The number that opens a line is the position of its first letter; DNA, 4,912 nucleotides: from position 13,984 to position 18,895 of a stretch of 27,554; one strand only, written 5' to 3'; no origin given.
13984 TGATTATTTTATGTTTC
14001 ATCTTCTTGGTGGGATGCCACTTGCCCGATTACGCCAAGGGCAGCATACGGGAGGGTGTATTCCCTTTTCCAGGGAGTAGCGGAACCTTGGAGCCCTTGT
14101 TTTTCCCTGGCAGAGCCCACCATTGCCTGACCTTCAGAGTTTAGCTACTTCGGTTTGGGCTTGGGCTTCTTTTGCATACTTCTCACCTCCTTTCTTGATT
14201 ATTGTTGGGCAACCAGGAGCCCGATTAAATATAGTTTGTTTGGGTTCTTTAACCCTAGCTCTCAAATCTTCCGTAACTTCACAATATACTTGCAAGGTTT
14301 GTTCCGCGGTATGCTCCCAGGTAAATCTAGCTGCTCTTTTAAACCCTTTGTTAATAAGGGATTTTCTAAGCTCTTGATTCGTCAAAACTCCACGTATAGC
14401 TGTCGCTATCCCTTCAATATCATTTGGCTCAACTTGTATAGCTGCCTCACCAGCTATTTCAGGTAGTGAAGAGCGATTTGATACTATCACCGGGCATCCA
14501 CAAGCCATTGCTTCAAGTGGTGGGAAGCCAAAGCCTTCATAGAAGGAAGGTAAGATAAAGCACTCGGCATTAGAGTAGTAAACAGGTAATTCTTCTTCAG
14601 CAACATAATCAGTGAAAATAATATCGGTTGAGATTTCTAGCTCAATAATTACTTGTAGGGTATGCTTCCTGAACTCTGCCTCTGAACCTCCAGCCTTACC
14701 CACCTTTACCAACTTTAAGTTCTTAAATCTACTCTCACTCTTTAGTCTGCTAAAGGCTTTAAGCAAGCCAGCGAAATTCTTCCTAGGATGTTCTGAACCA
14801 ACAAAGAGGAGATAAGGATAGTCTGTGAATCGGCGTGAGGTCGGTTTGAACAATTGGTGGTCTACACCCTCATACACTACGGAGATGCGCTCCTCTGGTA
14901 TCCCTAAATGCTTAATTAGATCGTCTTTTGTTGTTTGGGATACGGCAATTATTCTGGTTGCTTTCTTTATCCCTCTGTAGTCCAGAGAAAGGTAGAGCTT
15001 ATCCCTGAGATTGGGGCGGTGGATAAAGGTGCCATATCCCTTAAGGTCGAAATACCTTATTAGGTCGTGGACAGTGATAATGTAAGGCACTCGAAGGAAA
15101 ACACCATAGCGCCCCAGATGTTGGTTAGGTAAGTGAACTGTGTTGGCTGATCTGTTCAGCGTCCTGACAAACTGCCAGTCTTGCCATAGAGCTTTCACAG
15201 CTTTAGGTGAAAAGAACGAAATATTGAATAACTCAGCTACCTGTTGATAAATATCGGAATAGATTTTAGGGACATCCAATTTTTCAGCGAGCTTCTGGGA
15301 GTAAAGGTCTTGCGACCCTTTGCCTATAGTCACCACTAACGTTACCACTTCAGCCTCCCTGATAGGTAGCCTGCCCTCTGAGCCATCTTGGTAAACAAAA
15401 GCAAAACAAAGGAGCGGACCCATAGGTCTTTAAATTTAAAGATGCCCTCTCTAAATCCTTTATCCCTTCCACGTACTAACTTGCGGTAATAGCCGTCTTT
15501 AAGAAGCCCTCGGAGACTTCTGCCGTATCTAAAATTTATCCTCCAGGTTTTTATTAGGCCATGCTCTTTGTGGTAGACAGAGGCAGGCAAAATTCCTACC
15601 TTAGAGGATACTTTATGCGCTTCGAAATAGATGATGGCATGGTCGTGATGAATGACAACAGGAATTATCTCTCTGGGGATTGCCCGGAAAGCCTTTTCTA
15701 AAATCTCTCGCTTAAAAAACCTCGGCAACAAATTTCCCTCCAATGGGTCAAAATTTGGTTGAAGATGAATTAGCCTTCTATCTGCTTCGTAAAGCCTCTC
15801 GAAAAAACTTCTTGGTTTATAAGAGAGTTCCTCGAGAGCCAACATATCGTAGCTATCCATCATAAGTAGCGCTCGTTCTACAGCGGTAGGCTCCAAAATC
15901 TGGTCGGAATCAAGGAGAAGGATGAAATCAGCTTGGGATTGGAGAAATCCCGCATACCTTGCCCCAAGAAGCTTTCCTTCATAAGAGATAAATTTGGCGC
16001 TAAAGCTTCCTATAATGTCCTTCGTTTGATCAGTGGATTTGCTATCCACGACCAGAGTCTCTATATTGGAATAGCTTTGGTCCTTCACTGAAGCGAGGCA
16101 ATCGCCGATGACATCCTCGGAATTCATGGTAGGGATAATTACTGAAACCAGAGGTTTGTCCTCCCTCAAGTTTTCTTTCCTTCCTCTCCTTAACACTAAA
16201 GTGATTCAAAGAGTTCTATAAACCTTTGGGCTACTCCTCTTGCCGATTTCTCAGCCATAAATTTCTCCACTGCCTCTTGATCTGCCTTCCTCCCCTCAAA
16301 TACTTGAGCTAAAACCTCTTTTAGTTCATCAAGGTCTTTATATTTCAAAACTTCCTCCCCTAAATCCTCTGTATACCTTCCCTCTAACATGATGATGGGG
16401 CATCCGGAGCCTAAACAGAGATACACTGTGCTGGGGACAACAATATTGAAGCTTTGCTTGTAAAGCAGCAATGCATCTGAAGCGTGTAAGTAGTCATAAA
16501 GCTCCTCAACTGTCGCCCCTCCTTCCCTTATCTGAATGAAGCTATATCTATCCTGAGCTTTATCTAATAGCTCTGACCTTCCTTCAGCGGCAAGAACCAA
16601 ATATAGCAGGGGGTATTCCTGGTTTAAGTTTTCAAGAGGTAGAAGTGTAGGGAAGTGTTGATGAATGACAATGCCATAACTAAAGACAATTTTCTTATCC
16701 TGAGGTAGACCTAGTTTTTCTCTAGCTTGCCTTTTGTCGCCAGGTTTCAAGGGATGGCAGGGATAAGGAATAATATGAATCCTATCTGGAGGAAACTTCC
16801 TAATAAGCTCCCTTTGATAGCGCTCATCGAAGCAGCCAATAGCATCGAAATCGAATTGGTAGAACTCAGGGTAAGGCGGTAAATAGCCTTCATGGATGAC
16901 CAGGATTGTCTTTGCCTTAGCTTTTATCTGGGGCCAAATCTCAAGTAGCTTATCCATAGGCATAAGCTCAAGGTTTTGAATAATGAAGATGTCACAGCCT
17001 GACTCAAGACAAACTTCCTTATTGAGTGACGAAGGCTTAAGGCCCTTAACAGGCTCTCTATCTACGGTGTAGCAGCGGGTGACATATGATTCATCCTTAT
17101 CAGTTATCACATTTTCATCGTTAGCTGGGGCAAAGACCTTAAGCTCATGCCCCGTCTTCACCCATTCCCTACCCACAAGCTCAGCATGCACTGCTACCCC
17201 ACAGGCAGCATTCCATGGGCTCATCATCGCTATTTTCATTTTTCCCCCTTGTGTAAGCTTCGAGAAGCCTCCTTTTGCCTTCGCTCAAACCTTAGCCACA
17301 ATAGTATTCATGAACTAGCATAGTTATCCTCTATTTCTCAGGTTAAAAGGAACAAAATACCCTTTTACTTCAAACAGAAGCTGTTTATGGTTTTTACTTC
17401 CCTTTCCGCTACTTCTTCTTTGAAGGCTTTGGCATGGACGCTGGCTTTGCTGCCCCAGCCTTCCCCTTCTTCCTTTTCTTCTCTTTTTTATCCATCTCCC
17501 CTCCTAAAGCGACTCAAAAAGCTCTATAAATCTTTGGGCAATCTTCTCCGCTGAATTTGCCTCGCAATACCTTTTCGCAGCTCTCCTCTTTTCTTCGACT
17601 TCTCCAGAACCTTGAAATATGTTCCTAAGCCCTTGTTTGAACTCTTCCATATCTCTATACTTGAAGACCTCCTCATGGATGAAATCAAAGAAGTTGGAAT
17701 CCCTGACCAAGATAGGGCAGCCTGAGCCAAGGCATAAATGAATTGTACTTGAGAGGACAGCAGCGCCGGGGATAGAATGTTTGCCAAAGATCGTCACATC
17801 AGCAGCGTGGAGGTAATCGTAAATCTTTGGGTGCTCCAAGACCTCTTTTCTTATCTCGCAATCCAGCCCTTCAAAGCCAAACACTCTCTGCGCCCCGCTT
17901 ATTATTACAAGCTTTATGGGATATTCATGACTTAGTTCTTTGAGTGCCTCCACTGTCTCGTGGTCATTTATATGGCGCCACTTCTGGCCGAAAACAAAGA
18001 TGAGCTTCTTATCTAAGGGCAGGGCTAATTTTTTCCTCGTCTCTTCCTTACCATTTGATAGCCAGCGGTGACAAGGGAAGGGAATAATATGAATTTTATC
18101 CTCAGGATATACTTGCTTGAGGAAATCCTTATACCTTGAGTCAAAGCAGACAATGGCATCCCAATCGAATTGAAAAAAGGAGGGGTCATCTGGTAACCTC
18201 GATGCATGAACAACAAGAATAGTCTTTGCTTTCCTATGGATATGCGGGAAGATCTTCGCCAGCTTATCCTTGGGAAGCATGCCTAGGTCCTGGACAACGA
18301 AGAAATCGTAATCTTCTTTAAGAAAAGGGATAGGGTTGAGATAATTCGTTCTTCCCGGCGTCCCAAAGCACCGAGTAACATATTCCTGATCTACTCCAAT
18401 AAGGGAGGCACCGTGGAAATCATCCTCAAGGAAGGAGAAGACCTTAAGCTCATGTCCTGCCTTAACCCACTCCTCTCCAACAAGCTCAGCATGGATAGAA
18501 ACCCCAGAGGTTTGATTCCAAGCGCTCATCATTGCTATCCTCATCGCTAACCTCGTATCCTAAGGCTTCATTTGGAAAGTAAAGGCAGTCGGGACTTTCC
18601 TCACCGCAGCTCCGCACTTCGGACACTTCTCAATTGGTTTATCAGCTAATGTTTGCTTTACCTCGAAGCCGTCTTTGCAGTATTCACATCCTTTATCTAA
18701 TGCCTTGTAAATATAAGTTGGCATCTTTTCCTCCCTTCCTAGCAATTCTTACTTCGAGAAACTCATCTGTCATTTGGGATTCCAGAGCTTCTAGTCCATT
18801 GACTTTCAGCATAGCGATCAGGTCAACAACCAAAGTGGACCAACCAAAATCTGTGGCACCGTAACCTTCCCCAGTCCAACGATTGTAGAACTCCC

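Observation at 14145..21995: Unannotated family of five Lys/Pro-rich micropeptides spaced through a glycosylation operon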

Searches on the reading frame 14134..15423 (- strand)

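Call 4: search_protein_families(library=pfam, proteins=[window:14134-15423:-], max_evalue=0.01)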
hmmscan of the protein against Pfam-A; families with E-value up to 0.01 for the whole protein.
window:14134-15423:- (429 aa): 7 families
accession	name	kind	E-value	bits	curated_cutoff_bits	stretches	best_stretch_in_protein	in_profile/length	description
PF00534.26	Glycos_transf_1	-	9.7e-37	126.6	26.4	1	194-362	7-171/172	Glycosyl transferases group 1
PF13692.12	Glyco_trans_1_4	-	1.5e-29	103.5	27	1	203-349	2-142/142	Glycosyl transferases group 1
PF13439.12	Glyco_transf_4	-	1.3e-16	61.5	28.5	1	77-190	56-169/170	Glycosyltransferase Family 4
PF20706.3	GT4-conflict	-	2e-11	44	26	1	152-374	144-383/385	Family 4 Glycosyltransferase in conflict systems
PF13579.12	Glyco_trans_4_4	-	8.6e-10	39.6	29.7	1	73-184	54-156/158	Glycosyl transferase 4-like domain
PF13524.12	Glyco_trans_1_2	-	3.8e-08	33.8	25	1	273-377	34-143/144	Glycosyl transferase-like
PF00982.27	Glyco_transf_20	-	0.0015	17.8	32.5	1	272-373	358-464/473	Glycosyltransferase family 20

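Call 59: search_protein_families(library=ncbifam, proteins=[window:14134-15423:-], max_evalue=0.001)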
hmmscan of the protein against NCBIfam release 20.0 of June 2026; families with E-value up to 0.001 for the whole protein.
window:14134-15423:- (429 aa): 31 families (the best 25 are shown)
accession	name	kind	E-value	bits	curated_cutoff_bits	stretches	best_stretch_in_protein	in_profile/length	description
TIGR03449.1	mycothiol_MshA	equivalog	3.3e-31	108.6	462.5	1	152-384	162-404/406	D-inositol-3-phosphate glycosyltransferase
TIGR04047.1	MSMEG_0565_glyc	hypoth_equivalog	3.1e-30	105.5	259.85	1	146-381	130-372/373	MSMEG_0565 family glycosyltransferase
TIGR02149.1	glgA_Coryne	subfamily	9.4e-30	104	302.4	1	149-383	139-390/391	glycogen synthase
TIGR03088.1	stp2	hypoth_equivalog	7.4e-21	74.6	409.05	1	157-382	139-372/374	TIGR03088 family PEP-CTERM/XrtA system glycosyltransferase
NF038295.1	EPS_HpsP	equivalog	9.6e-20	70.9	550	1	130-383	143-387/388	hormogonium polysaccharide biosynthesis glycosyltransferase HpsP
NF050063.1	ProtGlycPglJ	equivalog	1.2e-19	70.8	500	1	153-378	143-361/363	N-acetylgalactosamine-N,N'-diacetylbacillosaminyl-diphospho-undecaprenol 4-alpha-N-acetylgalactosaminyltransferase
NF041876.1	EPS_EpsE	equivalog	2.7e-19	69.7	400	1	154-374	161-387/389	exopolysaccharide biosynthesis GT4 family glycosyltransferase EpsE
TIGR03999.1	thiol_BshA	equivalog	3.9e-19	68.8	273.7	1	151-384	141-374/375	N-acetyl-alpha-D-glucosaminyl L-malate synthase BshA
NF041010.1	glycosy_Agl16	equivalog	1e-18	67.3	575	1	148-382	127-350/352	glycosylation protein Agl16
TIGR04157.1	glyco_rSAM_CFB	subfamily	7.6e-15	54.8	400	1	152-327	167-342/406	TIGR04157 family glycosyltransferase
TIGR04063.1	stp3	hypoth_equivalog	1.9e-14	53.4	442.05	1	139-383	142-395/397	TIGR04063 family PEP-CTERM/XrtA system glycosyltransferase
NF038298.1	EPS_HpsO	equivalog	2.4e-14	52.9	575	1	152-383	144-387/388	hormogonium polysaccharide biosynthesis glycosyltransferase HpsO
NF053787.1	GlcN_PG_synth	equivalog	1.1e-13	50.8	480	1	154-384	143-360/361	N-acetylglucosaminyl phosphatidylglycerol synthase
NF012028.0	PRK15484.1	subfamily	1.3e-13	50.9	618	1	153-375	138-370/380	lipopolysaccharide N-acetylglucosaminyltransferase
NF053513.1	Gtran_IagA_BgsA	equivalog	1e-10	41.2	460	1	245-384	195-332/333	LTA glycolipid anchor biosynthesis glycosyltransferase, IagA/BgsA family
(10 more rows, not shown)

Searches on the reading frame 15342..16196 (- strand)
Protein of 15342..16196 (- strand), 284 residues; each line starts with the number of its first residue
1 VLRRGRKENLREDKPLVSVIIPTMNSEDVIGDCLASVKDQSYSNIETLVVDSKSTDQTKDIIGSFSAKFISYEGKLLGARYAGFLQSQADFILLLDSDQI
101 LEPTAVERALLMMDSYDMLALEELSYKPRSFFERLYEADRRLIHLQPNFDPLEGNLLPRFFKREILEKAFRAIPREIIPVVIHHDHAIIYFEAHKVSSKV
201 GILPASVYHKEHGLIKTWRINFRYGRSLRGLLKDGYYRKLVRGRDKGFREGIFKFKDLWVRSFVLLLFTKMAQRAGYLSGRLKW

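Call 4: search_protein_families(library=pfam, proteins=[window:15342-16196:-], max_evalue=0.01)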
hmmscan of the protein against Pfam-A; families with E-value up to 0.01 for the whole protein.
window:15342-16196:- (284 aa): 3 families
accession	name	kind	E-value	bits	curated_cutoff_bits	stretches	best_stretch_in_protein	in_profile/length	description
PF00535.33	Glycos_transf_2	-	4.4e-21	76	23.3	1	18-116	1-106/168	Glycosyl transferase family 2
PF13641.12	Glyco_tranf_2_3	-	9.4e-08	32.8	27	1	17-137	3-137/230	Glycosyltransferase like family 2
PF10111.15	Glyco_tranf_2_2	-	0.0003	20.8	27.3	1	18-118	1-111/276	Glycosyltransferase like family 2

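Call 59: search_protein_families(library=ncbifam, proteins=[window:15342-16196:-], max_evalue=0.001)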
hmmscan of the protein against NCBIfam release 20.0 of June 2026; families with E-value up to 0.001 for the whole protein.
window:15342-16196:- (284 aa): 20 families
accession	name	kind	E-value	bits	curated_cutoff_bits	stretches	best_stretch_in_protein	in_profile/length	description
NF047683.1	TeichurnBiosyTuaG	equivalog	5.1e-15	55.8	400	1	12-116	3-114/252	teichuronic acid biosynthesis protein TuaG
TIGR04182.1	glyco_TIGR04182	equivalog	1.3e-11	44.5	325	1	17-110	2-94/293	S-layer glycoprotein N-glycosyltransferase AglJ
TIGR04283.1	glyco_like_mftF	equivalog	3.8e-11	43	182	1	17-113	1-97/221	TIGR04283 family arsenosugar biosynthesis glycosyltransferase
NF007482.0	PRK10073.1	equivalog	6.2e-11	41.9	423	1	12-117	3-113/334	glycosyltransferase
TIGR03111.1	glyc2_xrt_Gpos1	hypoth_equivalog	2.3e-10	39.9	363.95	1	6-112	40-155/439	TIGR03111 family XrtG-associated glycosyltransferase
NF045692.1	OglycostaseCruG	equivalog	1.1e-09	37.8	600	1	16-65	42-91/386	2'-O-glycosyltransferase CruG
TIGR03937.1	PgaC_IcaA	equivalog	1.1e-09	37.8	422.3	1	10-107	40-144/407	poly-beta-1,6-N-acetyl-D-glucosamine synthase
NF050050.1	ProtGlycPglI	equivalog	6.7e-09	35.5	500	1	15-109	2-104/306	GalNAc(5)-diNAcBac-PP-undecaprenol beta-1,3-glucosyltransferase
NF038299.1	EPS_HpsN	equivalog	8.9e-08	31.5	425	1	15-105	1-98/317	hormogonium polysaccharide biosynthesis glycosyltransferase HpsN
TIGR04242.1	nodulat_NodC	equivalog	1.5e-07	30.7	550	1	12-115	45-158/395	chitooligosaccharide synthase NodC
NF041875.1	EPS_EpsD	equivalog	1.6e-07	31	370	1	17-110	1-101/325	exopolysaccharide biosynthesis glycosyltransferase EpsD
TIGR03469.1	HpnB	hypoth_equivalog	6.9e-07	28.6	379.25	1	8-63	37-93/386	hopene-associated glycosyltransferase HpnB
NF010496.0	PRK13915.1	equivalog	7.3e-07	28.6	262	1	15-73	31-92/307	glucosyl-3-phosphoglycerate synthase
TIGR03965.1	mycofact_glyco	equivalog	1.1e-06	27.8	280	1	11-105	70-171/467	mycofactocin biosynthesis glycosyltransferase MftF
NF038302.1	EPS_HpsE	equivalog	1.1e-05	24.6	300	1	17-112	3-110/307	hormogonium polysaccharide biosynthesis glycosyltransferase HpsE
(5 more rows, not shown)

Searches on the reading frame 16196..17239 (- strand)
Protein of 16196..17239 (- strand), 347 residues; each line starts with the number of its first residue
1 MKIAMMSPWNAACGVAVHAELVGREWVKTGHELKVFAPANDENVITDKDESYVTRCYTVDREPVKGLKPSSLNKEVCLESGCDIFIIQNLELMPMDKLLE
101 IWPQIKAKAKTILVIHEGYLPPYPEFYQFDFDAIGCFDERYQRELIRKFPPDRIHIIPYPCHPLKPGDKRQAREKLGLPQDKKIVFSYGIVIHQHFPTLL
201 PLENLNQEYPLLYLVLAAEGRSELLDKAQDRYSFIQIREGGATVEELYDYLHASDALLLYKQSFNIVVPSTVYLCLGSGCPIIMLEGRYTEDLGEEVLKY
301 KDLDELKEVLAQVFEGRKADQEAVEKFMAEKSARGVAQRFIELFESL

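Call 4: search_protein_families(library=pfam, proteins=[window:16196-17239:-], max_evalue=0.01)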
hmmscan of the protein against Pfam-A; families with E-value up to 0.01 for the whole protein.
window:16196-17239:- (347 aa): 1 family
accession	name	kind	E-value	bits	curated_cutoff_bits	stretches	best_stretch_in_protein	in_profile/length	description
PF13439.12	Glyco_transf_4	-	2.7e-05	24.7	28.5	1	14-158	3-163/170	Glycosyltransferase Family 4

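Call 33: find_related_loci(query=window:16199-17239:-, collection=metagenome_contigs, flank=4000)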
Query window:16199-17239:- (347 aa) in metagenome_contigs; peptide patterns used: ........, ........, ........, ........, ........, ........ (x = any residue, [..] = any of these).
211 stretches matched a pattern; 33 encode a relative of the query (tblastn E <= 1e-3); 33 distinct loci.
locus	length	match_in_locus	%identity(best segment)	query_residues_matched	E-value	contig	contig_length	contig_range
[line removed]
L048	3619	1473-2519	80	1-347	0e+0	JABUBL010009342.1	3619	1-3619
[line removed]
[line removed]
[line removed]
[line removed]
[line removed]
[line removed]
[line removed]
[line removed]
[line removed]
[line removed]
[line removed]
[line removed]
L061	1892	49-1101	49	1-347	2e-114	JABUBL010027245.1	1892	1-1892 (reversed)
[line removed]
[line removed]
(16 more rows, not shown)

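Call 36: search_protein_families(library=ncbifam, proteins=[L060:14-136:+, L064:1411-1524:+, L053:2038-2112:+, L069:2614-2691:+], max_evalue=10)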
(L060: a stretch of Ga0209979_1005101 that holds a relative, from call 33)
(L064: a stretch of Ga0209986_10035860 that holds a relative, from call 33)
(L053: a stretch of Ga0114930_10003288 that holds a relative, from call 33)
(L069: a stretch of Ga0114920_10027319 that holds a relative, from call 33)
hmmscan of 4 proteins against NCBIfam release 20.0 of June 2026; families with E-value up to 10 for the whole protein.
L060:14-136:+ (41 aa): 0 families

L064:1411-1524:+ (38 aa): 0 families

L053:2038-2112:+ (25 aa): 0 families

L069:2614-2691:+ (26 aa): 0 families

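Call 37: search_protein_families(library=pfam, proteins=[L060:14-136:+, L064:1411-1524:+, L053:2038-2112:+, L069:2614-2691:+], max_evalue=10)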
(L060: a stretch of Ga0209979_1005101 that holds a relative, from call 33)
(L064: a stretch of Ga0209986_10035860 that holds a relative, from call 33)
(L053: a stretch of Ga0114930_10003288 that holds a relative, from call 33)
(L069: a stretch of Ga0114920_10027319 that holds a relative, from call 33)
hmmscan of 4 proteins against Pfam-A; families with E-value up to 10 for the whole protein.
L060:14-136:+ (41 aa): 0 families

L064:1411-1524:+ (38 aa): 0 families

L053:2038-2112:+ (25 aa): 0 families

L069:2614-2691:+ (26 aa): 0 families

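Call 38: search_solved_structures(query=L060:14-136:+, max_evalue=10)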
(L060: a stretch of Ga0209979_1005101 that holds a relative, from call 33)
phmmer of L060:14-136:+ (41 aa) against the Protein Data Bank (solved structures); distinct sequences matched with E-value up to 10: 0.

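Call 59: search_protein_families(library=ncbifam, proteins=[window:16196-17239:-, L053:2187-3110:+, L060:317-670:+], max_evalue=0.001)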
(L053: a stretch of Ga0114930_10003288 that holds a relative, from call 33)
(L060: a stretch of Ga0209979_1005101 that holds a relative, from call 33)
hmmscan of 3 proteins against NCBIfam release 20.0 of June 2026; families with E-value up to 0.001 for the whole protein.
window:16196-17239:- (347 aa): 1 family
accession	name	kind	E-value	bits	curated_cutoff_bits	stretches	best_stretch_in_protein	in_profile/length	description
NF047684.1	TeichurnBiosyTuaC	equivalog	2.9e-05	23.2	550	1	168-327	205-365/391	teichuronic acid biosynthesis protein TuaC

L053:2187-3110:+ (307 aa): 6 families
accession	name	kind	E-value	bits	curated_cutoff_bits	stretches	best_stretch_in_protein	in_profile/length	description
NF052550.1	BManbPhaseBMBP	equivalog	4.9e-59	200.1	450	1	18-305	10-291/296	beta-1,2-mannobiose phosphorylase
NF058598.1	BetMansidBT3780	equivalog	4.4e-49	167.5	550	1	26-304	56-363/366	beta-1,2-mannosidase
NF050092.1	BtaManbiosPhlase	equivalog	9e-45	153.1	550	3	153-307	192-345/351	BtaManbiosPhlase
TIGR01322.1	scrB_fam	subfamily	2.4e-09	36.5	356.4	1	12-134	65-190/447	sucrose-6-phosphate hydrolase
NF049877.1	GlucurArabfur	equivalog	3.7e-07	28.1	1800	1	57-132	225-299/1400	beta-d-glucuronidase/beta-L-arabinofuranosidase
NF041092.1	beta-fruc_BfrA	equivalog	1.5e-05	24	900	1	44-133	88-178/433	beta-fructosidase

L060:317-670:+ (117 aa): 0 families

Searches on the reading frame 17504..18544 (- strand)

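Call 4: search_protein_families(library=pfam, proteins=[window:17504-18544:-], max_evalue=0.01)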
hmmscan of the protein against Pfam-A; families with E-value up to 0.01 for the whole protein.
window:17504-18544:- (346 aa): 1 family
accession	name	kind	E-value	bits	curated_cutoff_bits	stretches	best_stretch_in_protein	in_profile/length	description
PF13439.12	Glyco_transf_4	-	0.0019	18.7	28.5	1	13-155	2-163/170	Glycosyltransferase Family 4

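Call 59: search_protein_families(library=ncbifam, proteins=[window:17504-18544:-], max_evalue=0.001)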
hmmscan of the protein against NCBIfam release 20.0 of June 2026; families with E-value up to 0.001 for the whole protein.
window:17504-18544:- (346 aa): 2 families
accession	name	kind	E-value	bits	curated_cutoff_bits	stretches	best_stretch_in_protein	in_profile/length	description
NF047684.1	TeichurnBiosyTuaC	equivalog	0.00027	20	550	1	164-257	204-299/391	teichuronic acid biosynthesis protein TuaC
NF053513.1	Gtran_IagA_BgsA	equivalog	0.00053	19.1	460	1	271-345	255-330/333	LTA glycolipid anchor biosynthesis glycosyltransferase, IagA/BgsA family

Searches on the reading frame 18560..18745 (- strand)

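Call 4: search_protein_families(library=pfam, proteins=[window:18560-18745:-], max_evalue=0.01)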
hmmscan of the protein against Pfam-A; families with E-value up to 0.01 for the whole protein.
window:18560-18745:- (61 aa): 2 families
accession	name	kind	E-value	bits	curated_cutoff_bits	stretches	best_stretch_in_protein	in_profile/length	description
PF09723.15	Zn_ribbon_8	-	2.4e-10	40.7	34.4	1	8-51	1-40/41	Zinc ribbon domain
PF21349.2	RUBY_RBDX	-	0.0067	16.3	26.5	1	35-47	13-25/30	Rubrerythrin, rubredoxin-like domain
